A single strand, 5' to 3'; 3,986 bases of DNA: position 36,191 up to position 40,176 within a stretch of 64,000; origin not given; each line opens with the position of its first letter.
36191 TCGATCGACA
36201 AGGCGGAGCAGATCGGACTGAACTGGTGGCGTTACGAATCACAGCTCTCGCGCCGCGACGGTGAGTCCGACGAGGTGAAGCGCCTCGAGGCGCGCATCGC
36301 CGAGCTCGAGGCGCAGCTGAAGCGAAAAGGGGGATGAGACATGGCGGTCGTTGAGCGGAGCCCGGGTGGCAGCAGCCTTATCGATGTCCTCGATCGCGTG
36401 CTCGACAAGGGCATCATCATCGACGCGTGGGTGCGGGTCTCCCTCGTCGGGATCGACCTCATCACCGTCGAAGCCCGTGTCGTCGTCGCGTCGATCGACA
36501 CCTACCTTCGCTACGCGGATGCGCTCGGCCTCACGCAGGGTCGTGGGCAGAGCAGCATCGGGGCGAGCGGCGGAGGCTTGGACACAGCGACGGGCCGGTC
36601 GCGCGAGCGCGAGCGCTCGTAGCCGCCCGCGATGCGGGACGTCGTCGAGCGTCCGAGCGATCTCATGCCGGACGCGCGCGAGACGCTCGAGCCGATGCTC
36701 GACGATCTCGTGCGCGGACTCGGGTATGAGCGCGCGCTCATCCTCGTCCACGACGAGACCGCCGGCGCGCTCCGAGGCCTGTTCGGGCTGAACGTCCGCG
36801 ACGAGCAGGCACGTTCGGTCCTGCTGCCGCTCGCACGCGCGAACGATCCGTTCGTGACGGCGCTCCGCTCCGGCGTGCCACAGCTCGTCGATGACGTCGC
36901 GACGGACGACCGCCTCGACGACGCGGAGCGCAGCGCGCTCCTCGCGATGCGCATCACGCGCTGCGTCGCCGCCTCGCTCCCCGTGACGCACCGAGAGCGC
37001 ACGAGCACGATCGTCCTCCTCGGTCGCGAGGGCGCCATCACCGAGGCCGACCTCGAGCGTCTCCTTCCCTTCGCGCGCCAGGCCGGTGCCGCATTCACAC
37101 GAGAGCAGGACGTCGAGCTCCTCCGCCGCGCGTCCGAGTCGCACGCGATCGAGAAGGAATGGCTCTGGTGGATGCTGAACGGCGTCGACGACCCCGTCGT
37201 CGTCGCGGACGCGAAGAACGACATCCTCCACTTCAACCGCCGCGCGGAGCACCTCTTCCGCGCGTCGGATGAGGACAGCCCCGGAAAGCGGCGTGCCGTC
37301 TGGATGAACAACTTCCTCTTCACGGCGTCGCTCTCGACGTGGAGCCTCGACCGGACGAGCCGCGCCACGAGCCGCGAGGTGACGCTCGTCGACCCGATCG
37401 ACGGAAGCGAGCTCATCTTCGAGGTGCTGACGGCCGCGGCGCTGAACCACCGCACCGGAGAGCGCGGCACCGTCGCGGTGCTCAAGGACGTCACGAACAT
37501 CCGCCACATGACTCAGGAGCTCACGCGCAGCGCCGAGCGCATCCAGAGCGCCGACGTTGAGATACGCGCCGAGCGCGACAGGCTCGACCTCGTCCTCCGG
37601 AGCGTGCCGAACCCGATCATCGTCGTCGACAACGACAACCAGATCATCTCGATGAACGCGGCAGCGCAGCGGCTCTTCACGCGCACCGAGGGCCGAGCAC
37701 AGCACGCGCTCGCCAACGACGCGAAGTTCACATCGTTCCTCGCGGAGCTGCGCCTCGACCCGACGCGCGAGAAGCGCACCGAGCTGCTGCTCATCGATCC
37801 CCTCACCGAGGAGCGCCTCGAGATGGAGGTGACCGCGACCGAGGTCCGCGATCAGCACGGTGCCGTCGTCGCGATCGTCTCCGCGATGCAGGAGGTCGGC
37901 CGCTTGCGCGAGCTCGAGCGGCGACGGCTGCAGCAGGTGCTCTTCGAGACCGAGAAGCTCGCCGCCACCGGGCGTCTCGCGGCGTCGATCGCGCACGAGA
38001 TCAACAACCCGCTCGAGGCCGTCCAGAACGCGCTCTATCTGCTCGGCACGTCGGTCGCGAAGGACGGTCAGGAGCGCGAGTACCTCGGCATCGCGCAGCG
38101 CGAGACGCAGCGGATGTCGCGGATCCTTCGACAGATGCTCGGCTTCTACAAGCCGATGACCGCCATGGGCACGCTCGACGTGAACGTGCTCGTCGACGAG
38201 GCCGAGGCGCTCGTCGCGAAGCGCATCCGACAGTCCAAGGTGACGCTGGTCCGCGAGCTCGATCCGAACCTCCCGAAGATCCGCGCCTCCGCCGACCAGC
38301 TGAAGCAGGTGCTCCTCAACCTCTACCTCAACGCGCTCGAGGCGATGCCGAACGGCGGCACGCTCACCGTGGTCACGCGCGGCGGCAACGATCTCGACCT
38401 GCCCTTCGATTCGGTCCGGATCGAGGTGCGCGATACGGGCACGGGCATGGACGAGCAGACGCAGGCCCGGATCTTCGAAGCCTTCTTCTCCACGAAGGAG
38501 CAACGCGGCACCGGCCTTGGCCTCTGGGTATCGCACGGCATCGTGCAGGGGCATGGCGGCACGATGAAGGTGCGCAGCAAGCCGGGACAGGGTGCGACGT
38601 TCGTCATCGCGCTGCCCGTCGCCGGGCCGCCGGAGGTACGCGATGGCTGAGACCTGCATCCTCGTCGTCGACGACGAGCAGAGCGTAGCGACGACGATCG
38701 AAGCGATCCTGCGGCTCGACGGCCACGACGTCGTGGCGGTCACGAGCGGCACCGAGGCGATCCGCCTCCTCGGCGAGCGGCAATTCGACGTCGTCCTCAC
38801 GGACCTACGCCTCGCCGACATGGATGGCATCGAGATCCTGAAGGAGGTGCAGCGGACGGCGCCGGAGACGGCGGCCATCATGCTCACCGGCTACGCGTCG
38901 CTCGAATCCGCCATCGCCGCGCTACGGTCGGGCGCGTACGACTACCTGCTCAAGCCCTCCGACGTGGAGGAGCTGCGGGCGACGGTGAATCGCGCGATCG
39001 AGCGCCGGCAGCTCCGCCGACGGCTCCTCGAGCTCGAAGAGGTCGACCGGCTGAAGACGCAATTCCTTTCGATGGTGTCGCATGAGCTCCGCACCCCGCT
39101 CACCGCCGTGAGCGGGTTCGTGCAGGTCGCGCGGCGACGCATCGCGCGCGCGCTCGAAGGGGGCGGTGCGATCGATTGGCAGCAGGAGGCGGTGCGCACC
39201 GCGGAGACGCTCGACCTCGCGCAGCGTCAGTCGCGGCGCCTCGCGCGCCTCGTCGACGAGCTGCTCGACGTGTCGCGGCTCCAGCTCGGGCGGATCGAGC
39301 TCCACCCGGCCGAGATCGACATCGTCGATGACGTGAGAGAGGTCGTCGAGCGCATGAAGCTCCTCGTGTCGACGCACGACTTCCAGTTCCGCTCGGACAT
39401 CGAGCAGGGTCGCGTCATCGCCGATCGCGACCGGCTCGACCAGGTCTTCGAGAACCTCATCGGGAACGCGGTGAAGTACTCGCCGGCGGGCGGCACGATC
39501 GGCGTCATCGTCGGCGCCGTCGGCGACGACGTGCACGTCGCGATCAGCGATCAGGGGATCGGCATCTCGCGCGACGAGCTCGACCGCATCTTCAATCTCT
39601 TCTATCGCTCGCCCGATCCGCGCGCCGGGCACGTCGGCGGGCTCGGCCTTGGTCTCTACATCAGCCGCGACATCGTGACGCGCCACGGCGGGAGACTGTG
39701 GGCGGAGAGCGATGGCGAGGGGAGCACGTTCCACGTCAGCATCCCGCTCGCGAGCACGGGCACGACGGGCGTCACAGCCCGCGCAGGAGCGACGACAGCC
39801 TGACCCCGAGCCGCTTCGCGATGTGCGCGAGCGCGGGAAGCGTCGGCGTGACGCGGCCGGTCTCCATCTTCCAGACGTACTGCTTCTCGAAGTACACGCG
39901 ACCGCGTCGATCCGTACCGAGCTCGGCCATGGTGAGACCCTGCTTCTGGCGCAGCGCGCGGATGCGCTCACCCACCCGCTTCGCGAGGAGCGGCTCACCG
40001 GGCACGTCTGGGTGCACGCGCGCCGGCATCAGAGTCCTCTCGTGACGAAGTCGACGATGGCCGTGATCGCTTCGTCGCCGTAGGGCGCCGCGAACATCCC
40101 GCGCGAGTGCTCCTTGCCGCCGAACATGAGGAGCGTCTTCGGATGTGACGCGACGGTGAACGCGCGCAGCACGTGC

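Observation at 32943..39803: Compact gas-vesicle cluster lacking gvpN and gvpO, with three GvpF/L paralogs, followed directly by a GAF-PAS kinase and a REC-kinase hybrid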

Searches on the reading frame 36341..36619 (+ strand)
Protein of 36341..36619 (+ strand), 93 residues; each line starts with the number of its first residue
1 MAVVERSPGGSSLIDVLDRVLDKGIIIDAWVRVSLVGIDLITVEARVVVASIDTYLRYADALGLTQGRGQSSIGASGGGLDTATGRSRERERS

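Call 7: search_protein_families(library=pfam, proteins=[window:36341-36619:+], max_evalue=0.01)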
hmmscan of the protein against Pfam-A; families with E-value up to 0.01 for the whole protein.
window:36341-36619:+ (93 aa): 1 family
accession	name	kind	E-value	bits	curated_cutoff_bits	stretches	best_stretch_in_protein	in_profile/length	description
PF00741.23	Gas_vesicle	-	3.4e-16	59.5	25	1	12-50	1-39/39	Gas vesicle protein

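Call 27: search_protein_families(library=ncbifam, proteins=[window:36341-36619:+], max_evalue=0.01)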
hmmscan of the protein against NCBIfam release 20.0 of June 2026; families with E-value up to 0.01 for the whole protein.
window:36341-36619:+ (93 aa): 5 families
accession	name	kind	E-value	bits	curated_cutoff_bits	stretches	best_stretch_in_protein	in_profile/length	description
NF006874.0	PRK09371.1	subfamily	2e-33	114.2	100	1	3-66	2-65/71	gas vesicle structural protein GvpA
NF046092.1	halo_gas_GvpA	exception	8.1e-29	99.6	112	1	8-63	1-56/64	gas vesicle protein GvpA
NF006872.0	PRK09368.1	subfamily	4.9e-27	94.8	151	1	5-62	9-66/143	gas vesicle structural protein GvpA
NF046090.2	halo_gas_GvpJ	exception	3.8e-09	36.5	125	1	11-59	6-54/73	gas vesicle protein GvpJ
NF046091.2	halo_gas_GvpM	exception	3.1e-06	26.8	109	1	11-58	9-56/67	gas vesicle protein GvpM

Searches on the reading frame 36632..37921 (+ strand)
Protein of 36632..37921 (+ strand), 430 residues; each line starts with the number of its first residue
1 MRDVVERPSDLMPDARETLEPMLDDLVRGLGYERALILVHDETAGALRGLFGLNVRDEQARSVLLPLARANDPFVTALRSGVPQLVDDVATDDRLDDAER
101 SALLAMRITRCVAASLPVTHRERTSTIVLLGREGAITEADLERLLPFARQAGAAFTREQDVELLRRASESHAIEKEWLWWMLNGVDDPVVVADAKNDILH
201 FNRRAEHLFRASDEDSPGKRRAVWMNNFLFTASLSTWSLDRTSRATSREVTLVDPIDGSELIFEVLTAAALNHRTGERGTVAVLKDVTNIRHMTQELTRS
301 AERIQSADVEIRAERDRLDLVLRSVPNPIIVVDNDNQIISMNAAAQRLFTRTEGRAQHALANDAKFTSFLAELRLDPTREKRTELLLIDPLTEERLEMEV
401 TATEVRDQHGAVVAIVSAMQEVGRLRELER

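Call 73: search_solved_structures(query=window:36632-37921:+, max_evalue=0.1)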
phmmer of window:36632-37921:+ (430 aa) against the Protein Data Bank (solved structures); distinct sequences matched with E-value up to 0.1: 1.
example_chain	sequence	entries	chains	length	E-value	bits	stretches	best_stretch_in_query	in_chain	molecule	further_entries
3oov_A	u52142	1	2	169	0.011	18.2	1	14-157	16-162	Methyl-accepting chemotaxis protein, putative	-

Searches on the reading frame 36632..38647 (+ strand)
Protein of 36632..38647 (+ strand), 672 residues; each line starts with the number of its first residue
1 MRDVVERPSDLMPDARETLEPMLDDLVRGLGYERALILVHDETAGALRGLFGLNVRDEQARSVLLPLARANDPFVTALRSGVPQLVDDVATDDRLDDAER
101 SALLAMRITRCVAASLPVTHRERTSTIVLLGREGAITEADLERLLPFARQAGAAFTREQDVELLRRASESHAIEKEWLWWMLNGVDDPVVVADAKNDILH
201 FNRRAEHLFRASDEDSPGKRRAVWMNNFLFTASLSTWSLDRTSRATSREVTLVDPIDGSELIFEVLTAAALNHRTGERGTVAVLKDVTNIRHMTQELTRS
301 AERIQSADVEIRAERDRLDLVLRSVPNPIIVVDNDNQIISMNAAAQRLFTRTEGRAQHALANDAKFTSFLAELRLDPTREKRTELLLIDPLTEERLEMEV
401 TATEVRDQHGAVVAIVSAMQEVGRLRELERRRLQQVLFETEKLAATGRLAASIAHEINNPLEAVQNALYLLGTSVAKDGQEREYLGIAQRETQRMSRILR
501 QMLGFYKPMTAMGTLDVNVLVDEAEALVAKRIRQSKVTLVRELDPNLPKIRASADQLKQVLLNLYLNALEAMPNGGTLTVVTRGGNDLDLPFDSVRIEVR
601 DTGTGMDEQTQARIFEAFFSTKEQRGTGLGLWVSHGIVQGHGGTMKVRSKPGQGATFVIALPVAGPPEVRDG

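Call 7: search_protein_families(library=pfam, proteins=[window:36632-38647:+], max_evalue=0.01)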
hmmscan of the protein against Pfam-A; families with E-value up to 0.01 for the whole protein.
window:36632-38647:+ (672 aa): 12 families
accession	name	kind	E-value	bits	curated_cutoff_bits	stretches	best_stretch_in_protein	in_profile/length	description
PF02518.31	HATPase_c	-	2.1e-25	89.8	26.4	1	554-663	3-109/111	Histidine kinase-, DNA gyrase B-, and HSP90-like ATPase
PF00989.32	PAS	-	4.8e-14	52.8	22.6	2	317-420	2-111/113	PAS fold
PF00512.31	HisKA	-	8.6e-13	48.6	26.9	1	447-507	3-62/66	His Kinase A (phospho-acceptor) domain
PF13188.13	PAS_8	-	9e-11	41.7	21.8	2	317-349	2-34/65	PAS domain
PF08448.16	PAS_4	-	1.6e-09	38.4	23.1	1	322-426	1-109/110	PAS fold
PF13185.12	GAF_2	-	5.4e-09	36.8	28.6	1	14-155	3-135/136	GAF domain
PF13426.13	PAS_9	-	3.6e-07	30.9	27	1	326-421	1-100/103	PAS domain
PF17765.7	MLTR_LBD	-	1.7e-06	28.7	26.3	1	315-354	2-42/168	MmyB-like transcription regulator ligand binding domain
PF13596.12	PAS_10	-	1.4e-05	26.1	22.1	0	318-356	1-39/106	PAS domain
PF01590.32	GAF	-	1.5e-05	26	22.4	1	14-154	1-132/133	GAF domain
PF12860.13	PAS_7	-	0.00058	20.4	27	0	323-417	2-92/115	PAS fold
PF10090.15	HPTransfase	-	0.00078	19.6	22.9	1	522-585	2-60/123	Histidine phosphotransferase C-terminal domain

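Call 43: find_homologous_proteins(query=window:36632-38647:+, max_evalue=1e-20)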
Query window:36632-38647:+ (672 aa): 4813 proteins with E <= 1e-20 among 8000 candidates; the best 120 are listed.
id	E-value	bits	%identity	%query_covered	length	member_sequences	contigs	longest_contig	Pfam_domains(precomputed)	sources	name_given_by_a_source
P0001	0.0e+0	1455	100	100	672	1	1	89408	PF13596.13,PF13426.14,PF13188.14,PF13185.13,PF17765.8,PF01590.33,PF08448.17,PF02518.32,PF00512.32,PF00989.32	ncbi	ncbi:MAG TPA: ATP-binding protein [Candidatus Limnocylindria bacterium]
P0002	0.0e+0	1432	100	98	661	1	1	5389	PF13596.13,PF13426.14,PF13188.14,PF13185.13,PF17765.8,PF01590.33,PF08448.17,PF02518.32,PF00512.32,PF00989.32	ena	-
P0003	0.0e+0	1328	90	100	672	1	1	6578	PF13596.13,PF13426.14,PF13188.14,PF13185.13,PF17765.8,PF01590.33,PF08448.17,PF02518.32,PF00512.32,PF00989.32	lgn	-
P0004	0.0e+0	1321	90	100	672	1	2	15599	PF13596.13,PF13426.14,PF13188.14,PF13185.13,PF17765.8,PF01590.33,PF08448.17,PF02518.32,PF00512.32,PF00989.32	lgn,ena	-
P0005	0.0e+0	1234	82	100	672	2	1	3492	PF13426.14,PF13188.14,PF01590.33,PF08448.17,PF02518.32,PF00512.32,PF00989.32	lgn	-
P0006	0.0e+0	1148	78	99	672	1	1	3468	PF13426.14,PF13188.14,PF17765.8,PF01590.33,PF08448.17,PF02518.32,PF00512.32,PF00989.32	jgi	jgi:PAS domain S-box-containing protein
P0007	0.0e+0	1145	92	87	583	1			PF13596.13,PF13426.14,PF13188.14,PF13185.13,PF17765.8,PF01590.33,PF08448.17,PF00512.32,PF00989.32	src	-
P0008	0.0e+0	1113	76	99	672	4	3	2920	PF13426.14,PF13188.14,PF17765.8,PF02518.32,PF00512.32,PF00989.32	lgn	-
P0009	0.0e+0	1112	77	99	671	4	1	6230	PF13426.14,PF13188.14,PF17765.8,PF08448.17,PF02518.32,PF00512.32,PF00989.32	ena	-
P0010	0.0e+0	1109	77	99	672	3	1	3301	PF13426.14,PF13188.14,PF17765.8,PF08448.17,PF02518.32,PF00512.32,PF00989.32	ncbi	-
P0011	0.0e+0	1107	77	99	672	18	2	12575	PF13188.14,PF17765.8,PF08448.17,PF02518.32,PF00512.32,PF00989.32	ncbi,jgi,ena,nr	ncbi:MAG TPA: ATP-binding protein [Verrucomicrobiae bacterium]|nr:ATP-binding protein [Verrucomicrob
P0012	0.0e+0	1106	77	99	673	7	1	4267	PF13426.14,PF13188.14,PF17765.8,PF08448.17,PF02518.32,PF00512.32,PF00989.32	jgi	-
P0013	0.0e+0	1104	77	99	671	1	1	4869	PF13188.14,PF17765.8,PF08448.17,PF02518.32,PF00512.32,PF00989.32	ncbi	-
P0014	0.0e+0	1104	77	99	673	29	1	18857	PF13426.14,PF13188.14,PF01590.33,PF08448.17,PF02518.32,PF00512.32,PF00989.32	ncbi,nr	ncbi:MAG: PAS domain S-box protein [Chloroflexi bacterium]|nr:MAG: PAS domain S-box protein [Chlorof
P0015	0.0e+0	1103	77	99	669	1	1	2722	PF13426.14,PF13188.14,PF13185.13,PF08448.17,PF02518.32,PF00512.32,PF00989.32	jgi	jgi:signal transduction histidine kinase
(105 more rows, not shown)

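Call 46: find_encoding_contigs(protein=P0001, flank=10000, max_places=3)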
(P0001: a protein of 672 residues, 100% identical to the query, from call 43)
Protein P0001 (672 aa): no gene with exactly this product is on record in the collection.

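Call 53: search_solved_structures(query=window:36632-38647:+, max_evalue=0.00001)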
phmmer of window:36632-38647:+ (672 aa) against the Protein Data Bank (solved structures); distinct sequences matched with E-value up to 0.00001: 47.
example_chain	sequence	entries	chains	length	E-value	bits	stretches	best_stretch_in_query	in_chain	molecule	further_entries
9jfj_A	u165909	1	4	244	1.1e-39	139.8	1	430-663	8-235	Sensor histidine kinase ZraS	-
8a3u_A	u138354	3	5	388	5.8e-31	111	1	405-664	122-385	Putative Sensory box protein,Sensor protein FixL | Putative Sensory box protein,Putative Sensory box protein,Sensor protein FixL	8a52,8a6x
8a7f_A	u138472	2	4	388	5.8e-31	111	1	405-664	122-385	Putative Sensory box protein,Sensor protein FixL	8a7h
3d36_A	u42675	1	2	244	7.3e-31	110.7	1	437-668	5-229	Sporulation kinase B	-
4gcz_A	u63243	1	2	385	8.5e-31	110.5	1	428-664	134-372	Blue-light photoreceptor, Sensor protein fixL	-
5idj_A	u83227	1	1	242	1.8e-27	99.5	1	439-663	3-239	Histidine kinase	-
8vc9_A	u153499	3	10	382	6.8e-25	91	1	425-666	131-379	Leptospira virulence regulator B (LvrB) | histidine kinase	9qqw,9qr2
3a0r_A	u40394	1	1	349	1.9e-24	89.4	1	319-663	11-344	Sensor protein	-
8u4x_A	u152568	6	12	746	3.1e-22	82.2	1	388-664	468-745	histidine kinase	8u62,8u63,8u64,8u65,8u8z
9p6i_A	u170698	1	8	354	5.5e-22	81.4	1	426-664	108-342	histidine kinase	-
7z8n_A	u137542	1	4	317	2.1e-20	76.1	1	426-662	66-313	Histidine kinase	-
5idm_A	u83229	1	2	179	1.3e-19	73.5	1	514-667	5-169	Cell cycle histidine kinase CckA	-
1r62_A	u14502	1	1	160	1.1e-17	67.2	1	521-663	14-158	Nitrogen regulation protein NR(II)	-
6paj_A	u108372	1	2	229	1.4e-17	66.8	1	450-662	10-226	Sensor protein SrrB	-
5c93_A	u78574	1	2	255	3.1e-17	65.7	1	449-664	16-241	Histidine kinase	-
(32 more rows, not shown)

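Call 77: list_cluster_members(proteins=[P0001])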
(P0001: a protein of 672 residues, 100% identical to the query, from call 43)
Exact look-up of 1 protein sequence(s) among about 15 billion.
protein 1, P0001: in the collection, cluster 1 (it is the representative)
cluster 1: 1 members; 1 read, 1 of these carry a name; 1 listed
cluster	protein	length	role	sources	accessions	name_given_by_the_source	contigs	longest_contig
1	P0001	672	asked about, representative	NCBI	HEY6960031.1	MAG TPA: ATP-binding protein [Candidatus Limnocylindria bacterium]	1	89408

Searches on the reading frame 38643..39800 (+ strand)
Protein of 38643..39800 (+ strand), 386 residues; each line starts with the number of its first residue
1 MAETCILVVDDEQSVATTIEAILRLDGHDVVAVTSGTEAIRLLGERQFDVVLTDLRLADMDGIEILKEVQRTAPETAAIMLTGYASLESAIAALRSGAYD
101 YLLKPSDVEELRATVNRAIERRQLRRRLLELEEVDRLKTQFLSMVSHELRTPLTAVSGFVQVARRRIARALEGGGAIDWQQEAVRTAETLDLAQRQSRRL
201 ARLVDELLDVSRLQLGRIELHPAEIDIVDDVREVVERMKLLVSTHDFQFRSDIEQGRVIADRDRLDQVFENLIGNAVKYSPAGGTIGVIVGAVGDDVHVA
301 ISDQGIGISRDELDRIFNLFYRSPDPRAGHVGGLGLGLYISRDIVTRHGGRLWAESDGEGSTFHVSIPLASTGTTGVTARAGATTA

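Call 7: search_protein_families(library=pfam, proteins=[window:38643-39800:+], max_evalue=0.01)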
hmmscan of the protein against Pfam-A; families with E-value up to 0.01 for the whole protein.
window:38643-39800:+ (386 aa): 3 families
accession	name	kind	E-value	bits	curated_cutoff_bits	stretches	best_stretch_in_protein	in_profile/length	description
PF00072.30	Response_reg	-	2.3e-28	99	30.2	1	6-115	1-110/111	Response regulator receiver domain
PF02518.31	HATPase_c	-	2.5e-28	99.1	26.4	1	261-370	2-110/111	Histidine kinase-, DNA gyrase B-, and HSP90-like ATPase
PF00512.31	HisKA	-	8.2e-17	61.5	26.9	1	138-215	2-65/66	His Kinase A (phospho-acceptor) domain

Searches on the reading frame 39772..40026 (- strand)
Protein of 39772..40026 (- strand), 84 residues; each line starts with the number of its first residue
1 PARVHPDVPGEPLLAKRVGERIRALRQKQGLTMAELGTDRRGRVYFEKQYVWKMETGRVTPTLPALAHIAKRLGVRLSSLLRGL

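Call 10: search_protein_families(library=pfam, proteins=[window:39772-40026:-], max_evalue=0.001)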
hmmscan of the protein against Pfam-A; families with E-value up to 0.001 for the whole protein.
window:39772-40026:- (84 aa): 2 families
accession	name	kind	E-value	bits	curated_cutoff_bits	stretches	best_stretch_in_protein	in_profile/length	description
PF13560.12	HTH_31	-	8.2e-08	32.9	27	1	18-75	2-56/64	Helix-turn-helix domain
PF01381.28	HTH_3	-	7.4e-06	26.4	23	0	49-78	24-53/55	Helix-turn-helix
